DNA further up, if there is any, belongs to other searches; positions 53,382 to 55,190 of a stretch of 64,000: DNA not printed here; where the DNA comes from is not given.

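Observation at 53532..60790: Convergent pilin-like paralogues with mosaic near-identical inverted tracts: candidate recombinational domain-swap (shufflon-like) module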

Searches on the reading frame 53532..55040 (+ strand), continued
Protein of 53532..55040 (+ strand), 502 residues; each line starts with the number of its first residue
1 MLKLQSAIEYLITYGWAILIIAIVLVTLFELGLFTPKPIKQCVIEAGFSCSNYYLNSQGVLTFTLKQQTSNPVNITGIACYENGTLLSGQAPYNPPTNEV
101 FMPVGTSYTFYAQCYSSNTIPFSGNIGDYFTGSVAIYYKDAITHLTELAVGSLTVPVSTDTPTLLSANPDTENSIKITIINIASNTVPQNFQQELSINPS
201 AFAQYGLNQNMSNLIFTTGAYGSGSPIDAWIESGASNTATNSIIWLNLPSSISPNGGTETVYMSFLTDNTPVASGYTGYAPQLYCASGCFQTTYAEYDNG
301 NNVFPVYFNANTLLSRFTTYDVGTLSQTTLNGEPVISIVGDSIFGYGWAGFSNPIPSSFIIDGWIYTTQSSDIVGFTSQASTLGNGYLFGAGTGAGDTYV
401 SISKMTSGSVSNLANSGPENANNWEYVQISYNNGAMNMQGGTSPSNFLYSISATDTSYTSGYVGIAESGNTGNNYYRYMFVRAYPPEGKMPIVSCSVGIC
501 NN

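Call 21: find_related_loci(query=A1, collection=genome_contigs, flank=10000)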
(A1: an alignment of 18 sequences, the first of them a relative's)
Query A1 (502 aa) in genome_contigs; peptide patterns used: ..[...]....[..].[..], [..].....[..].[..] (x = any residue, [..] = any of these).
328 stretches matched a pattern; 278 encode a relative of the query (tblastn E <= 1e-3); the best 80 are kept; 79 distinct loci.
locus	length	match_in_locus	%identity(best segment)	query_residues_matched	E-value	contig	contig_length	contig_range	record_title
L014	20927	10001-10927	71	1-309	4e-144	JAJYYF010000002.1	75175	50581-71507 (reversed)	MAG: Candidatus Micrarchaeota archaeon isolate FK3.bin92 NODE_565_length_75175_cov_2.041254, whole genome shotgun sequen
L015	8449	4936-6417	51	1-493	9e-143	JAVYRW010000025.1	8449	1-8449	MAG: Candidatus Micrarchaeaceae archaeon isolate DRTY-16_202007_bins_11 DRTY-16_202007_bins_11_scaffold_25, whole genome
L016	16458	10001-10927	70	1-309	2e-141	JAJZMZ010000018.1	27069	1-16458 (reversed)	MAG: Candidatus Micrarchaeota archaeon isolate MAS3.bin57 NODE_3439_length_27069_cov_1.889689, whole genome shotgun sequ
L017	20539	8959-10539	37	2-502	2e-83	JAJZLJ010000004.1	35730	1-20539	MAG: Candidatus Micrarchaeota archaeon isolate MAS3.bin106 NODE_2170_length_35730_cov_3.835239, whole genome shotgun seq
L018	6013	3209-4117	46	2-309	2e-75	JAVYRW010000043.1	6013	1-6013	MAG: Candidatus Micrarchaeaceae archaeon isolate DRTY-16_202007_bins_11 DRTY-16_202007_bins_11_scaffold_43, whole genome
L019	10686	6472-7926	35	2-494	8e-71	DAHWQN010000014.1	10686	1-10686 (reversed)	MAG TPA_asm: Candidatus Micrarchaeota archaeon isolate clean1451 NODE_14_length_10686_cov_3.383448, whole genome shotgun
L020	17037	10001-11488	35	1-494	1e-68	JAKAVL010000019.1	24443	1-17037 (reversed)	MAG: Candidatus Micrarchaeota archaeon isolate YP3.bin95 NODE_2466_length_24443_cov_2.28126, whole genome shotgun sequen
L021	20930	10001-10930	42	2-309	3e-68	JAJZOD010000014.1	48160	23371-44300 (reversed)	MAG: Candidatus Micrarchaeota archaeon isolate MAS4.bin50 NODE_571_length_48160_cov_26.284325, whole genome shotgun sequ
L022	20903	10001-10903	41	1-307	2e-63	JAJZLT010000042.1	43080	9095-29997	MAG: Candidatus Micrarchaeota archaeon isolate MAS3.bin136 NODE_1559_length_43080_cov_2.760133, whole genome shotgun seq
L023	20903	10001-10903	41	1-307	5e-62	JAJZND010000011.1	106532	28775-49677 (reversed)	MAG: Candidatus Micrarchaeota archaeon isolate MAS3.bin71 NODE_231_length_106532_cov_1.951280, whole genome shotgun sequ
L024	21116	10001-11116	37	2-324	9e-61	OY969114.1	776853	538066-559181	MAG: uncultured Candidatus Micrarchaeota archaeon isolate MFD05580.bin.1.37 genome assembly, chromosome: 1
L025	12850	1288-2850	33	3-494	4e-52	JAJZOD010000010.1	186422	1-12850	MAG: Candidatus Micrarchaeota archaeon isolate MAS4.bin50 NODE_7_length_186422_cov_16.329010, whole genome shotgun seque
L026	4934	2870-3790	41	2-309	1e-51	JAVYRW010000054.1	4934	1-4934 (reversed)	MAG: Candidatus Micrarchaeaceae archaeon isolate DRTY-16_202007_bins_11 DRTY-16_202007_bins_11_scaffold_54, whole genome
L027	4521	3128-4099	45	2-250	9e-51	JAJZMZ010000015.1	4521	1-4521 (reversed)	MAG: Candidatus Micrarchaeota archaeon isolate MAS3.bin57 NODE_36115_length_4521_cov_1.781293, whole genome shotgun sequ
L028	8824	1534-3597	38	2-370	7e-46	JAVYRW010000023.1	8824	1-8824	MAG: Candidatus Micrarchaeaceae archaeon isolate DRTY-16_202007_bins_11 DRTY-16_202007_bins_11_scaffold_23, whole genome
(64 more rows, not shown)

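Call 35: predict_structure(alignment_id=A1)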
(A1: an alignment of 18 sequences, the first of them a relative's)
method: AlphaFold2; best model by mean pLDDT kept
length: 502 residues; sequences in the alignment: 18
mean_pLDDT: 64.9   pTM: 0.52
mean pLDDT of the five models: 64.9, 64.1, 62.8, 57.6, 49.0
residues with pLDDT >= 90: 5; 70-90: 232; 50-70: 153; < 50: 112
segments of 3 or more residues with pLDDT < 50: 1-4, 89-98, 160-169, 283-297, 343-345, 380-388, 390-393, 407-460
pLDDT, mean of each block of 10 residues (from residue 1): 60 79 79 58 83 78 84 82 64 46 80 74 75 86 82 78 43 81 82 87 76 77 73 73 85 81 75 59 42 45 71 56 66 66 50 59 66 53 42 55 49 28 35 28 31 42 56 67 72 82 81
secondary structure, 60 per line:
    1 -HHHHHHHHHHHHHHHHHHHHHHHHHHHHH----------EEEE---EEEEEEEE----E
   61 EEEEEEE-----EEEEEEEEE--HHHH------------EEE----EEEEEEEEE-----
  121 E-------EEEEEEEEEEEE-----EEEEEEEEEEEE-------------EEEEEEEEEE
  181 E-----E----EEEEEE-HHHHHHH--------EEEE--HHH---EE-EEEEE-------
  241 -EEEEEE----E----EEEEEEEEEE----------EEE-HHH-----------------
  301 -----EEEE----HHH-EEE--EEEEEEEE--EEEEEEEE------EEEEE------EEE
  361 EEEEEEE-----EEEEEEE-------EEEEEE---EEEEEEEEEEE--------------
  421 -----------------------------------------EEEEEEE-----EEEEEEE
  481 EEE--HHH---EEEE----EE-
elements in order: H2-30 E41-44 E48-55 E60-67 E73-81 H84-87 E100-102 E107-115 E129-140 E146-157 E171-181 E192-197 H199-205 E214-217 E229-233 E242-247 E257-266 E277-279 E306-309 E318-320 E323-330 E333-340 E347-351 E358-367 E373-379 E387-392 E396-406 E462-468 E474-483 E492-495
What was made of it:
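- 53532..55040 (+): Gene A: modular pilin-like protein, 502 aa (ACP5M9_01585). Layout: N-terminal helix/stem, DUF2341-like core, C-terminal module of type C2. AlphaFold model has helix 2-30 followed by beta-rich domains (call 35).
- Checked: The evidence is the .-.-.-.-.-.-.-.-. motif followed by about 20 hydrophobic residues, and an AlphaFold N-terminal helix at residues 2-30 (call 35).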

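Call 37: find_related_loci(query=A1, collection=metagenome_contigs, flank=10000)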
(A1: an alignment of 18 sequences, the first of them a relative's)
Query A1 (502 aa) in metagenome_contigs; peptide patterns used: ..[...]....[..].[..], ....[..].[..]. (x = any residue, [..] = any of these).
297 stretches matched a pattern; 199 encode a relative of the query (tblastn E <= 1e-3); the best 80 are kept; 80 distinct loci.
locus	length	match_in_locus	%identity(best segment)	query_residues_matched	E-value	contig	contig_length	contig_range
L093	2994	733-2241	68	1-502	1e-143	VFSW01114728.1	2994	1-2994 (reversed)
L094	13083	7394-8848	35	2-494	4e-71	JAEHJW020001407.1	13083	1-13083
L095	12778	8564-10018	35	2-494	4e-71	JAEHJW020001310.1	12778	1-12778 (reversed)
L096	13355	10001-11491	35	2-491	3e-69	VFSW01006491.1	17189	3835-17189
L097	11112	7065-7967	41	1-307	7e-64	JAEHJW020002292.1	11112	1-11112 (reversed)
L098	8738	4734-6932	38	3-318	1e-44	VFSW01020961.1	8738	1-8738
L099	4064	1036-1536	46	3-163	3e-40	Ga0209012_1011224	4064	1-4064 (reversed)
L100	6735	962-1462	46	3-163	4e-40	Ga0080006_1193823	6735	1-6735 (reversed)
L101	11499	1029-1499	47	3-158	3e-39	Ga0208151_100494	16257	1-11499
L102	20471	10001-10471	46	3-158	5e-39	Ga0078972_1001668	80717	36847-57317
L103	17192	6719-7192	45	3-158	5e-38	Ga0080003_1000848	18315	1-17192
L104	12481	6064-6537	45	3-158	4e-38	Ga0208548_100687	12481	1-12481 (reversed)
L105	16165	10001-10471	46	3-158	6e-38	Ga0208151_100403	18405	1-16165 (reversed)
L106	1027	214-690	45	1-158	3e-40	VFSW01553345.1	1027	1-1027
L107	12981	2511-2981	46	3-158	6e-38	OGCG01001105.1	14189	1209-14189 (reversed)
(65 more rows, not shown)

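Call 39: fold_search(model_id=the predicted structure, library=pdb)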
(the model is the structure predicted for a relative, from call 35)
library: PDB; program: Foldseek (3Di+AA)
matches with E <= 10: 784; with E <= 0.001: 19
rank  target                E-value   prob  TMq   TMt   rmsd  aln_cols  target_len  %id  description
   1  9jsl_D                3.1e-05  1.00  0.24  0.26  17.4       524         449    6  Clostridium perfringens iota toxin pore Ib in prepore V state (released 2025-05-14)
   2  9jsk_A                8.7e-05  0.99  0.24  0.26  17.3       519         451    6  Clostridium perfringens iota toxin pore Ib in prepore IV state (released 2025-05-14)
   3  6qfo                  1.7e-04  0.93  0.19  0.08  20.8       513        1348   10  EngBF DARPin Fusion 9b 3G124 (released 2019-11-06)
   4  6qev_B                1.9e-04  0.93  0.19  0.08  21.2       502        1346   11  EngBF DARPin Fusion 4b B6 (released 2019-11-06)
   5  6sh9_B                2.2e-04  0.87  0.18  0.08  19.6       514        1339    8  EngBF DARPin Fusion 4b D12 (released 2019-11-06)
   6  8w7n                  3.6e-04  0.72  0.20  0.11  23.4       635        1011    8  Crystal structure of the in-cell Cry1Aa purified from Bacillus thuringiensis (released 2024-03-06)
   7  6a48                  3.6e-04  0.63  0.16  0.13  21.8       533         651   10  Crystal structure of reelin N-terminal region (released 2019-06-19)
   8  6qep                  5.5e-04  0.89  0.18  0.08  20.4       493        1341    9  EngBF DARPin Fusion 4b H14 (released 2019-11-06)
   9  8a19_A                5.8e-04  0.80  0.19  0.08  19.4       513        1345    8  Structure of a leucinostatin derivative determined by host lattice display : L1E4V1 construct (released 2022-12-07)
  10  9efg_A                6.1e-04  0.44  0.17  0.13  24.2       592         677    7  VIP3Cb1 Toxin structure (released 2025-06-18)
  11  3wnp_A                6.5e-04  0.57  0.16  0.12  21.5       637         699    7  D308A, F268V, D469Y, A513V, and Y515S quintuple mutant of Bacillus circulans T-3040 cycloisomaltooligosaccharide gluca (released 2014-02-05)
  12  6qfk_A                6.8e-04  0.85  0.19  0.08  19.5       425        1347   10  EngBF DARPin Fusion 4b G10 (released 2019-11-06)
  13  8a1a_A                6.8e-04  0.82  0.19  0.08  21.3       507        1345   10  Structure of a leucinostatin derivative determined by host lattice display : L1F11V1 construct (released 2022-12-07)
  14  2dck                  7.6e-04  0.85  0.19  0.28  19.8       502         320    8  A tetragonal-lattice structure of alkaliphilic XynJ from Bacillus sp. 41M-1 (released 2007-03-20)
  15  9efi_A                7.6e-04  0.44  0.17  0.12  24.4       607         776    8  VIP3Cb1 Protoxin Structure (released 2025-06-18)
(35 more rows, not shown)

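Call 42: search_solved_structures(query=A1, max_evalue=1, show_alignments=2)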
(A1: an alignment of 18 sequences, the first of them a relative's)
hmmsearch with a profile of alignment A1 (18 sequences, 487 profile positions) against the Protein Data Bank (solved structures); distinct sequences matched with E-value up to 1: 1.
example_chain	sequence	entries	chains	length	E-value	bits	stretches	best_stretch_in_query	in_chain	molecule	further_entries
3il5_A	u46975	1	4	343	0.91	11.6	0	411-482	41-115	3-oxoacyl-[acyl-carrier-protein] synthase 3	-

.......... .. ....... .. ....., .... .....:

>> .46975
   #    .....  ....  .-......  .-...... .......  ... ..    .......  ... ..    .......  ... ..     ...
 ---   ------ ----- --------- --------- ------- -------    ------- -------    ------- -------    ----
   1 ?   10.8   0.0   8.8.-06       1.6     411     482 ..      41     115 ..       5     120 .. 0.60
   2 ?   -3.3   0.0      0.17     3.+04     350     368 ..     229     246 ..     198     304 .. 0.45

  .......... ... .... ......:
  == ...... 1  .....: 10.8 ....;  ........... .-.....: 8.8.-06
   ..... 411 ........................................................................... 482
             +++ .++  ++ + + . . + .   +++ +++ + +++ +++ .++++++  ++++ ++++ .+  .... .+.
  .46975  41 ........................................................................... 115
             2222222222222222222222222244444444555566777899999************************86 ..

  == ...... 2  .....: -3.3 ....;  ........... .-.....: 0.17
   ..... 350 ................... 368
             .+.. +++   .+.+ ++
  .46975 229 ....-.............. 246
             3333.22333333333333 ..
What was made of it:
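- Tried and rejected: A PDB sequence search found nothing (call 42).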

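Call 54: find_encoding_contigs(protein=P0036, flank=10000, max_places=3)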
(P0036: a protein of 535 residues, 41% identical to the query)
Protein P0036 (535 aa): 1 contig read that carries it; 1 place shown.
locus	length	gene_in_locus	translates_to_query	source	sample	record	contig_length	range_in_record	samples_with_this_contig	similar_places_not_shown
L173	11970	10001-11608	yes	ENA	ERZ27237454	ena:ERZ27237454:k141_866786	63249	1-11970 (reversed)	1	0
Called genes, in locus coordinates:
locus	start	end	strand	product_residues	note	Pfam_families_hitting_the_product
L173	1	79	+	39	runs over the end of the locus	-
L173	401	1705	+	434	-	PF02881:SRP54_N, PF00448:SRP54, PF01656:CbiA (weak), PF02978:SRP_SPB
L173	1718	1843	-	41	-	-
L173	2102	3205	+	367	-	PF01926:MMR_HSR1, PF02421:FeoB_N, PF16897:MMR_HSR1_Xtn, PF02824:TGS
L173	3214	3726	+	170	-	-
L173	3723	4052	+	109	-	PF01900:RNase_P_Rpp14 (weak)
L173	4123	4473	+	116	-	PF21473:OB_Ssb-like, PF01336:tRNA_anti-codon (weak)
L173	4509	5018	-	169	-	PF00383:dCMP_cyt_deam_1, PF14437:MafB19-deam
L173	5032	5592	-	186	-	PF03167:UDG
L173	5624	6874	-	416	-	PF00753:Lactamase_B (weak), PF23023:Anti-Pycsar_Apyc1 (weak), PF10996:Beta-Casp, PF07521:RMMBL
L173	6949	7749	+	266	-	-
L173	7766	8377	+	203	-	PF13549:ATP-grasp_5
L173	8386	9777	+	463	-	PF02629:CoA_binding, PF13380:CoA_binding_2, PF13607:Succ_CoA_lig, PF19045:Ligase_CoA_2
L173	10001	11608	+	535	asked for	-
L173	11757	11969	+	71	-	?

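Call 55: find_encoding_contigs(protein=P0029, flank=10000, max_places=3)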
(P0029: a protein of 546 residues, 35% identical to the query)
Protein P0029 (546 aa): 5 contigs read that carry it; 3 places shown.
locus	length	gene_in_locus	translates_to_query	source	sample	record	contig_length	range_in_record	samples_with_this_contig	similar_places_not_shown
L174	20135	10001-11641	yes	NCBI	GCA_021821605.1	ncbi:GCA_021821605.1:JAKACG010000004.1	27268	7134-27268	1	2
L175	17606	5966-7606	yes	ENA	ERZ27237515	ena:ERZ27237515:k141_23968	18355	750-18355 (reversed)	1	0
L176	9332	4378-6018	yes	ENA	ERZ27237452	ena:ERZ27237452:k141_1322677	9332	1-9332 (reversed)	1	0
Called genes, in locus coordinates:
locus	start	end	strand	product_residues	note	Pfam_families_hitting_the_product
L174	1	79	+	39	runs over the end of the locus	-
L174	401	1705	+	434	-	PF02881:SRP54_N, PF00448:SRP54, PF01656:CbiA (weak), PF02978:SRP_SPB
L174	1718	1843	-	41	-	-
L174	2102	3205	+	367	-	PF01926:MMR_HSR1, PF02421:FeoB_N, PF16897:MMR_HSR1_Xtn, PF02824:TGS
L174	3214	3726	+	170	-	-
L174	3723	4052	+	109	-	PF01900:RNase_P_Rpp14 (weak)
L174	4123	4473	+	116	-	PF21473:OB_Ssb-like, PF01336:tRNA_anti-codon (weak)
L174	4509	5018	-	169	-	PF00383:dCMP_cyt_deam_1, PF14437:MafB19-deam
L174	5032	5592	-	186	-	PF03167:UDG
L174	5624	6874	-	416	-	PF00753:Lactamase_B (weak), PF23023:Anti-Pycsar_Apyc1 (weak), PF10996:Beta-Casp, PF07521:RMMBL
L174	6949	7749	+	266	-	-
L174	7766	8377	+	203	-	PF13549:ATP-grasp_5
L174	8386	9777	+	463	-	PF02629:CoA_binding, PF13380:CoA_binding_2, PF13607:Succ_CoA_lig, PF19045:Ligase_CoA_2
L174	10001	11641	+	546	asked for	-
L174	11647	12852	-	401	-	PF00149:Metallophos, PF12850:Metallophos_2 (weak)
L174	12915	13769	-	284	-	-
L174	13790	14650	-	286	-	PF01478:Peptidase_A24 (weak)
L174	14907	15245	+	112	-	-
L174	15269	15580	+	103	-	PF01035:DNA_binding_1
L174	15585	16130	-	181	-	PF13207:AAA_17, PF13238:AAA_18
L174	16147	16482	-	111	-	PF01588:tRNA_bind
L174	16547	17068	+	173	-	PF02834:LigT_PEase, PF13563:2_5_RNA_ligase2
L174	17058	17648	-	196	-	-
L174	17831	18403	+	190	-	PF01193:RNA_pol_L, PF01000:RNA_pol_A_bac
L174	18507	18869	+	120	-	-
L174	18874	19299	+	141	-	PF00572:Ribosomal_L13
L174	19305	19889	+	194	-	PF00380:Ribosomal_S9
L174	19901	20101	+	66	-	PF01194:RNA_pol_N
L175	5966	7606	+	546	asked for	-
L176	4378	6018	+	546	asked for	-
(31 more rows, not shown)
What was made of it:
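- On Archaeal type IV pilin-like proteins (class III signal peptide): A Peptidase_A24 (weak hit) gene lies 2 kb from a family member in L174 (call 55).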

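Call 58: find_encoding_contigs(protein=P0050, flank=10000, max_places=5)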
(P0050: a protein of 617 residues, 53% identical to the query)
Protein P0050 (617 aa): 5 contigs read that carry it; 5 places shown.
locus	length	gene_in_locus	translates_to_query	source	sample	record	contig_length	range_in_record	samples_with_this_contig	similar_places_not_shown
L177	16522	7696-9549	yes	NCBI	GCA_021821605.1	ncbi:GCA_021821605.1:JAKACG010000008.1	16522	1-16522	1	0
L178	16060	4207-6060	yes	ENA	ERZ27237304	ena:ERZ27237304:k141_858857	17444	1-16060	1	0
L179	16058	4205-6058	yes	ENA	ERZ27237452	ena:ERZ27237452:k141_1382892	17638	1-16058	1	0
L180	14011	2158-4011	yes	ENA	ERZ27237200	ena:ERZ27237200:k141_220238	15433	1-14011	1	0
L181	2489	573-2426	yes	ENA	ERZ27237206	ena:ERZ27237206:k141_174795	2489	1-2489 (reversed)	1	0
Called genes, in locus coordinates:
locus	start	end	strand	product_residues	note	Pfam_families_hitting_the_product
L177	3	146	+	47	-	?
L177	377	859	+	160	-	-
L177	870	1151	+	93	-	PF00935:Ribosomal_L44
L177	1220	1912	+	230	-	PF00575:S1 (weak), PF07541:EIF_2_alpha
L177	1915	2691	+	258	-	PF09754:PAC2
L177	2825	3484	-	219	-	PF01940:DUF92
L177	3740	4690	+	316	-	PF14520:HHH_5, PF00154:RecA_N, PF08423:Rad51, PF13481:AAA_25, PF06745:ATPase (faint)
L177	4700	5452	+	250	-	PF00590:TP_methylase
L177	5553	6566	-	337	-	PF03706:LPG_synthase_TM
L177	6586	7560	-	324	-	PF04055:Radical_SAM, PF08608:Wyosine_form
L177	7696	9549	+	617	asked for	PF02369:Big_1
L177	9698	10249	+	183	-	-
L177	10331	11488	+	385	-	PF02778:tRNA_int_endo_N (faint), PF01974:tRNA_int_endo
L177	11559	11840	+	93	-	PF05239:PRC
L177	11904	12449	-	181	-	PF22769:DCD, PF00692:dUTPase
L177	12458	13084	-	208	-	PF01712:dNK (weak), PF02223:Thymidylate_kin, PF13521:AAA_28 (weak)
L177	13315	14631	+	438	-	PF13173:AAA_14, PF13635:DUF4143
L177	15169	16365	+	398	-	PF01555:N6_N4_Mtase, PF01170:UPF0020, PF02086:MethyltransfD12, PF13847:Methyltransf_31 (faint), PF08241:Methyltransf_11 (faint), PF13649:Methyltransf_25 (faint), PF01555:N6_N4_Mtase (weak)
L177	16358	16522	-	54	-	?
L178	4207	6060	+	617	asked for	PF02369:Big_1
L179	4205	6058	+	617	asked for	PF02369:Big_1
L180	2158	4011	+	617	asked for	PF02369:Big_1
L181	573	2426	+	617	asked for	PF02369:Big_1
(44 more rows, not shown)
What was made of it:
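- A RadA/Rad51 gene is present in a related genome (L177, call 58).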

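Call 61: find_encoding_contigs(protein=P0037, flank=10000, max_places=3)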
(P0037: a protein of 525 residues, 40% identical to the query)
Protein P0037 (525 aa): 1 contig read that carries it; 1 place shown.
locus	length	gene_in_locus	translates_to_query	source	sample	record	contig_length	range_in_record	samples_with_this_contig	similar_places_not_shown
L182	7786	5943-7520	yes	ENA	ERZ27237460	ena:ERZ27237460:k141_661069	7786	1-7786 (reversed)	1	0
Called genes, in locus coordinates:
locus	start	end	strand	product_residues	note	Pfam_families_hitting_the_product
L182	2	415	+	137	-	?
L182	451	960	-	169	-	PF00383:dCMP_cyt_deam_1, PF14437:MafB19-deam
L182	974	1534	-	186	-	PF03167:UDG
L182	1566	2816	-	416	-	PF00753:Lactamase_B (weak), PF23023:Anti-Pycsar_Apyc1 (weak), PF10996:Beta-Casp, PF07521:RMMBL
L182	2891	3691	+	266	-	-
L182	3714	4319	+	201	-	PF13549:ATP-grasp_5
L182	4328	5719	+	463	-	PF02629:CoA_binding, PF13380:CoA_binding_2, PF13607:Succ_CoA_lig, PF19045:Ligase_CoA_2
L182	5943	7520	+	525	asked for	-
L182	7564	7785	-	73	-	?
